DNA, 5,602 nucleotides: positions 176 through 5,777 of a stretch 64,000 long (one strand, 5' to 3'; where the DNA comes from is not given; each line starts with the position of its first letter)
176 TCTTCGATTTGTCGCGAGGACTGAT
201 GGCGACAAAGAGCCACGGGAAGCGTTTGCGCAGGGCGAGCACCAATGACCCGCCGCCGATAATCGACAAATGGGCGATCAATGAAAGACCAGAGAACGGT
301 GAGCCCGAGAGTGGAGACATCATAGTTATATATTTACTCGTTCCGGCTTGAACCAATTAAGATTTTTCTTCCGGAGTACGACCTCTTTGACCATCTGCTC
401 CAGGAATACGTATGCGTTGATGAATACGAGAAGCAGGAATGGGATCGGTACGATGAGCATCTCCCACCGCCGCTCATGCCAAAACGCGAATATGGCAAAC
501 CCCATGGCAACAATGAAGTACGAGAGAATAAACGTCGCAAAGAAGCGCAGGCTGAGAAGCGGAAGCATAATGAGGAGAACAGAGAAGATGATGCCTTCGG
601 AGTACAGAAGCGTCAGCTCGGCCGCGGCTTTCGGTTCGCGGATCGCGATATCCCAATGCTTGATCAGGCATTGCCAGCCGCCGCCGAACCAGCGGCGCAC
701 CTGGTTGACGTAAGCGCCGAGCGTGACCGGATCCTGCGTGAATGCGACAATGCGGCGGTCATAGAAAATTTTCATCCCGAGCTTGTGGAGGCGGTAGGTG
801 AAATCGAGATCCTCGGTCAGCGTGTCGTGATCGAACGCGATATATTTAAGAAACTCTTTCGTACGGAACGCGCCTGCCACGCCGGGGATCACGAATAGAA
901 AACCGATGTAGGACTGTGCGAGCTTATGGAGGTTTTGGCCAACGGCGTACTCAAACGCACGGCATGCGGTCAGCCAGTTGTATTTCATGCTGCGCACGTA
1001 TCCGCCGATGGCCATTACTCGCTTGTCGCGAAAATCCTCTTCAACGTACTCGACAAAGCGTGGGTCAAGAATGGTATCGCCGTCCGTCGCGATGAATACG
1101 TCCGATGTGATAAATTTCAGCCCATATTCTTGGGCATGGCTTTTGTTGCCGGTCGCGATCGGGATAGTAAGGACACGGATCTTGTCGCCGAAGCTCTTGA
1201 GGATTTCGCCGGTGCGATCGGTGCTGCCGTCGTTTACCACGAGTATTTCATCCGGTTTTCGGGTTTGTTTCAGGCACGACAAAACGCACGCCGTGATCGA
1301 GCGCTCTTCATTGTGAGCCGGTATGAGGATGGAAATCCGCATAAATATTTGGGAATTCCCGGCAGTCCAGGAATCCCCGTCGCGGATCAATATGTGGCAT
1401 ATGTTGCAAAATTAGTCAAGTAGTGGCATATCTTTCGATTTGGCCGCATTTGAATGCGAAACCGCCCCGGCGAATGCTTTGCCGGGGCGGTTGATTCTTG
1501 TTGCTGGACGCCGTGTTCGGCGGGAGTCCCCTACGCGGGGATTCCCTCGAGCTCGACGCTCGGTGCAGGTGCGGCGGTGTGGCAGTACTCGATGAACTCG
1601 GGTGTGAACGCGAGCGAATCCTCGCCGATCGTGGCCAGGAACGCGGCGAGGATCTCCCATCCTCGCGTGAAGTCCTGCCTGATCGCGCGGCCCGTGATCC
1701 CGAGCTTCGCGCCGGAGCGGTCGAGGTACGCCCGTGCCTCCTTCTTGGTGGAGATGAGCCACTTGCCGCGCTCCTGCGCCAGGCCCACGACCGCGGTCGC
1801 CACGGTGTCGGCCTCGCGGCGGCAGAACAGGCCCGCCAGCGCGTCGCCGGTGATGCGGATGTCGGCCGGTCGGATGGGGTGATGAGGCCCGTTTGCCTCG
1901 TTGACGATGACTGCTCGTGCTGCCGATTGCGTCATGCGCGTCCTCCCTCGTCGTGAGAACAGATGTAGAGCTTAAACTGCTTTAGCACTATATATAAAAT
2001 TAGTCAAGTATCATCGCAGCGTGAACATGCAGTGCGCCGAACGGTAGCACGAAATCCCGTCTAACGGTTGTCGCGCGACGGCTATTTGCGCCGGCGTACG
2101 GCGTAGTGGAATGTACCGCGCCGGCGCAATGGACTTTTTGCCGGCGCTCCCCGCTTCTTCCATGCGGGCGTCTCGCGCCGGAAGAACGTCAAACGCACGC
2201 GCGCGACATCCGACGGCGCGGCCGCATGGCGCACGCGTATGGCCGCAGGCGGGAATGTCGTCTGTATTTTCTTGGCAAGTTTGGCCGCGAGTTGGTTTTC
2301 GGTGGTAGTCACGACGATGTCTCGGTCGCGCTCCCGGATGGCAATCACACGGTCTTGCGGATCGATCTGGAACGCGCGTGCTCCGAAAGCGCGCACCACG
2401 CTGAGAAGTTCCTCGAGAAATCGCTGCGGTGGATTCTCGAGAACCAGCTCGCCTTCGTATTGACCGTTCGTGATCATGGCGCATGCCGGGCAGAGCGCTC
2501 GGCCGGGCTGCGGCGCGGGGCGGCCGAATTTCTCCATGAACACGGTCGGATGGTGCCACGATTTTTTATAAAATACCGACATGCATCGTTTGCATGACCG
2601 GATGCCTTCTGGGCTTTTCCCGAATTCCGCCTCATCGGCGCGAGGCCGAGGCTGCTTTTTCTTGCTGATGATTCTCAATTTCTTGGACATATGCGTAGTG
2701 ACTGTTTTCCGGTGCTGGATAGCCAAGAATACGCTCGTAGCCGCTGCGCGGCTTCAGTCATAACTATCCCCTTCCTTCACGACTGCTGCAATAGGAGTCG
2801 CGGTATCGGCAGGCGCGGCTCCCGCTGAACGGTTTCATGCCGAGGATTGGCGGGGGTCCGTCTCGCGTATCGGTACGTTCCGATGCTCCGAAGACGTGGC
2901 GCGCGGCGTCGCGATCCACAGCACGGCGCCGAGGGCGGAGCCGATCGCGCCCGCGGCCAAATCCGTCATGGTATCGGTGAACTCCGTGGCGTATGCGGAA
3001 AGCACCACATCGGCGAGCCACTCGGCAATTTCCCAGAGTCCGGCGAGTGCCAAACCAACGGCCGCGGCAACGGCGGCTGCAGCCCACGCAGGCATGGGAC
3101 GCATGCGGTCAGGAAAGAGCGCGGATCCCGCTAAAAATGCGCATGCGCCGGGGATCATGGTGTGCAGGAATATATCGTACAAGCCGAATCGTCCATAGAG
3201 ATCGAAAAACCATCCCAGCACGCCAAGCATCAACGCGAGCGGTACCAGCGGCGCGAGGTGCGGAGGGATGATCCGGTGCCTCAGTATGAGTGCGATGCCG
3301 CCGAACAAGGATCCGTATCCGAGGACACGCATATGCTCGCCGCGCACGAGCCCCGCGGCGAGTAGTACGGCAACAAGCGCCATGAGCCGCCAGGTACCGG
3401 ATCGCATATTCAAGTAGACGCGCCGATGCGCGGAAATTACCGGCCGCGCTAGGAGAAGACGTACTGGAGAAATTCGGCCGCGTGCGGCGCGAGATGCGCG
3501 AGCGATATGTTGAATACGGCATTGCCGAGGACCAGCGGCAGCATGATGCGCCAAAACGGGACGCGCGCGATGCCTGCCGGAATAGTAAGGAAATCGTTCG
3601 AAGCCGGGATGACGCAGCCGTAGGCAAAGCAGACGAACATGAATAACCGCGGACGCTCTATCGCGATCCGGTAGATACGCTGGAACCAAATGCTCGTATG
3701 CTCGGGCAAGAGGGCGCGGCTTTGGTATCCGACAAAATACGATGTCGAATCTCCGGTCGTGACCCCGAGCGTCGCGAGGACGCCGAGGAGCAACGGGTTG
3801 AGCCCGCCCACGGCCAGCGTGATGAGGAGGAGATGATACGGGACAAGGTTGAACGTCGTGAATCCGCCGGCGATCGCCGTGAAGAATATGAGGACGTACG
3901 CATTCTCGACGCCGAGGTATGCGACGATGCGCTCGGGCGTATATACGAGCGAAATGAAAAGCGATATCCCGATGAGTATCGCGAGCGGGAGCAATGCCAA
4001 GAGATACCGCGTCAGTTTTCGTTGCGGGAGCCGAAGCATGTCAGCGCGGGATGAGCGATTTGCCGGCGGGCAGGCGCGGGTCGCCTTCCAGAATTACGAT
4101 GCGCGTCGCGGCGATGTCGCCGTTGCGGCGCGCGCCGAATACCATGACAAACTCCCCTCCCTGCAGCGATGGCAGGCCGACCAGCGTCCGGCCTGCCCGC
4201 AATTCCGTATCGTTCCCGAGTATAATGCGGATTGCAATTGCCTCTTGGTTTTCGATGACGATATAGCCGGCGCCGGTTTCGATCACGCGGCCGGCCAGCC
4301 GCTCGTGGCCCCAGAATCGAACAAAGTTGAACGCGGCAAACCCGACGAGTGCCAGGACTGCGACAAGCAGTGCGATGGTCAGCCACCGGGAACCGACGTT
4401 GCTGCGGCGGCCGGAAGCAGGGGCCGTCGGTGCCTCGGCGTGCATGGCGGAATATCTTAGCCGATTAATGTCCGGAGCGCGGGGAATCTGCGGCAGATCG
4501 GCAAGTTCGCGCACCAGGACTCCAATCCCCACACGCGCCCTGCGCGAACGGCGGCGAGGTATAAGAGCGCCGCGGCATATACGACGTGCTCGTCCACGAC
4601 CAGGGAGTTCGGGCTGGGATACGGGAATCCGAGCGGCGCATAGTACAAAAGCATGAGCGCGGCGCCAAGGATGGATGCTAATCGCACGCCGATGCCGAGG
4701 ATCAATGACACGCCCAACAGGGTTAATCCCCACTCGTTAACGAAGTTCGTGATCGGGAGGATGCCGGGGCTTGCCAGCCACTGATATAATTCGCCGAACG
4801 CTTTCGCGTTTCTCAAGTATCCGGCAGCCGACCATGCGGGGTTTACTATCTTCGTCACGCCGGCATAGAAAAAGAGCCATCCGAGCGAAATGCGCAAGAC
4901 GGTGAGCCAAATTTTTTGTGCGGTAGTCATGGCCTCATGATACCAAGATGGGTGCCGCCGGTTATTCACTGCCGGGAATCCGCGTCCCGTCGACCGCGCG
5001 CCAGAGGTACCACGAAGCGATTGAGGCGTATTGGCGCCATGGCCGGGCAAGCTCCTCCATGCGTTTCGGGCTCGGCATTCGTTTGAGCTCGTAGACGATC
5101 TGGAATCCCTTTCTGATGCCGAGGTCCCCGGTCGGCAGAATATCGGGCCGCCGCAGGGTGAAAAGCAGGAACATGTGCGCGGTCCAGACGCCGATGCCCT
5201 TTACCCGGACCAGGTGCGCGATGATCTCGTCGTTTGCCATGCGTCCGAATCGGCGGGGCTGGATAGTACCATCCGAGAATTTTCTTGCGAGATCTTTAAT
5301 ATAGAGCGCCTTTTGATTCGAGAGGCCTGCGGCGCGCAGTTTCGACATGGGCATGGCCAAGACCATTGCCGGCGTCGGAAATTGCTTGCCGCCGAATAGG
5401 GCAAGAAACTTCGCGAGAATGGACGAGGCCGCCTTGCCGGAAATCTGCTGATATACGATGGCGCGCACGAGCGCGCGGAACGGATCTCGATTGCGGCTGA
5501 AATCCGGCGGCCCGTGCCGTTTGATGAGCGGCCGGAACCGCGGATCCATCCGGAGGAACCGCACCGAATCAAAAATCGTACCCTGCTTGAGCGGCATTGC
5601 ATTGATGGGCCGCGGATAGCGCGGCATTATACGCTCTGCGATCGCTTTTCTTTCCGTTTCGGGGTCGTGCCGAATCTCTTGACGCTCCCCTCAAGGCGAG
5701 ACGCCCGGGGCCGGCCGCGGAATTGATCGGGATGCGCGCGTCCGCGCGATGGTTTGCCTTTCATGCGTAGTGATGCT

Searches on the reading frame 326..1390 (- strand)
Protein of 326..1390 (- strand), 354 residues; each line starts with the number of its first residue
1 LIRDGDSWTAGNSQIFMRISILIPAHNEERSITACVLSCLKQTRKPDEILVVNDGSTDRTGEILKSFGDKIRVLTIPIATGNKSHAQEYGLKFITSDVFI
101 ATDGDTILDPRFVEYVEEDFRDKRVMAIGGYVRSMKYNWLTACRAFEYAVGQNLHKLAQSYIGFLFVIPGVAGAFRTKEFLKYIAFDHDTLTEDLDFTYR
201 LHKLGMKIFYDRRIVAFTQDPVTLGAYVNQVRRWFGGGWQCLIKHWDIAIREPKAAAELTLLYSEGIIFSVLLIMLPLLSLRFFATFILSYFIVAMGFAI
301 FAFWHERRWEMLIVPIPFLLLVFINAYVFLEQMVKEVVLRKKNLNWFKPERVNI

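Call 57: search_protein_families(library=pfam, proteins=[window:326-1390:-], max_evalue=0.001)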
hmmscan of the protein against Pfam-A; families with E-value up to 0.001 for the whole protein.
window:326-1390:- (354 aa): 3 families
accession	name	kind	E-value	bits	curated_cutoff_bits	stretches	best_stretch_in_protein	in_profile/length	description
PF00535.33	Glycos_transf_2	-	5.4e-24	85.5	23.3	1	20-135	1-119/168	Glycosyl transferase family 2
PF13641.12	Glyco_tranf_2_3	-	3.3e-23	83.4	27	1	19-237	3-230/230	Glycosyltransferase like family 2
PF13632.12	Glyco_trans_2_3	-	6.2e-17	62.5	27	1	103-296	6-195/198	Glycosyl transferase family group 2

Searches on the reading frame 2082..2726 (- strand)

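Call 57: search_protein_families(library=pfam, proteins=[window:2082-2726:-], max_evalue=0.001)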
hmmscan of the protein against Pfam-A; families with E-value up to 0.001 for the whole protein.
window:2082-2726:- (214 aa): 1 family
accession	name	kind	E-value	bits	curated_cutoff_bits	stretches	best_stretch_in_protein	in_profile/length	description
PF04981.18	NMD3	-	0.00081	19.4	24.9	0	76-159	131-214/243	NMD3 family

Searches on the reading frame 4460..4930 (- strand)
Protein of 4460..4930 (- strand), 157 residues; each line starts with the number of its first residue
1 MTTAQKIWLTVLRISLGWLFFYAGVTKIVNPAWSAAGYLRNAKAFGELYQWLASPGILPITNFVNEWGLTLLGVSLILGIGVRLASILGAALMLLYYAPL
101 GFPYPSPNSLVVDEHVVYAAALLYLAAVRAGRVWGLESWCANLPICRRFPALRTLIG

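Call 26: search_protein_families(library=pfam, proteins=[window:4460-4930:-], max_evalue=0.01)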
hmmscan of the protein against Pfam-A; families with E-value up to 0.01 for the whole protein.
seq(157 aa): 2 families
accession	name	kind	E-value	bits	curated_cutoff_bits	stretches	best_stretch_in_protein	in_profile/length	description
PF07681.17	DoxX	-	7.4e-09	36.6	23.6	1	9-95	2-78/85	DoxX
PF07291.16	MauE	-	0.0029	18.4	27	1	8-98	4-85/128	Methylamine utilisation protein MauE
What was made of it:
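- On DoxX family (Pfam PF07681): Window 4457-4930 scores 36.6 bits against a cut-off of 23.6 (call 26).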

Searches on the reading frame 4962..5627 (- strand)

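Call 26: search_protein_families(library=pfam, proteins=[window:4962-5627:-], max_evalue=0.01)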
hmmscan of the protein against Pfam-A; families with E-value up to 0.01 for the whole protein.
window:4962-5627:- (221 aa): 1 family
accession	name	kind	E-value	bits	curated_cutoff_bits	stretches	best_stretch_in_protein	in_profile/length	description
PF00730.31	HhH-GPD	-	4e-19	69.4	26.2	1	54-198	1-107/108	HhH-GPD superfamily base excision DNA repair protein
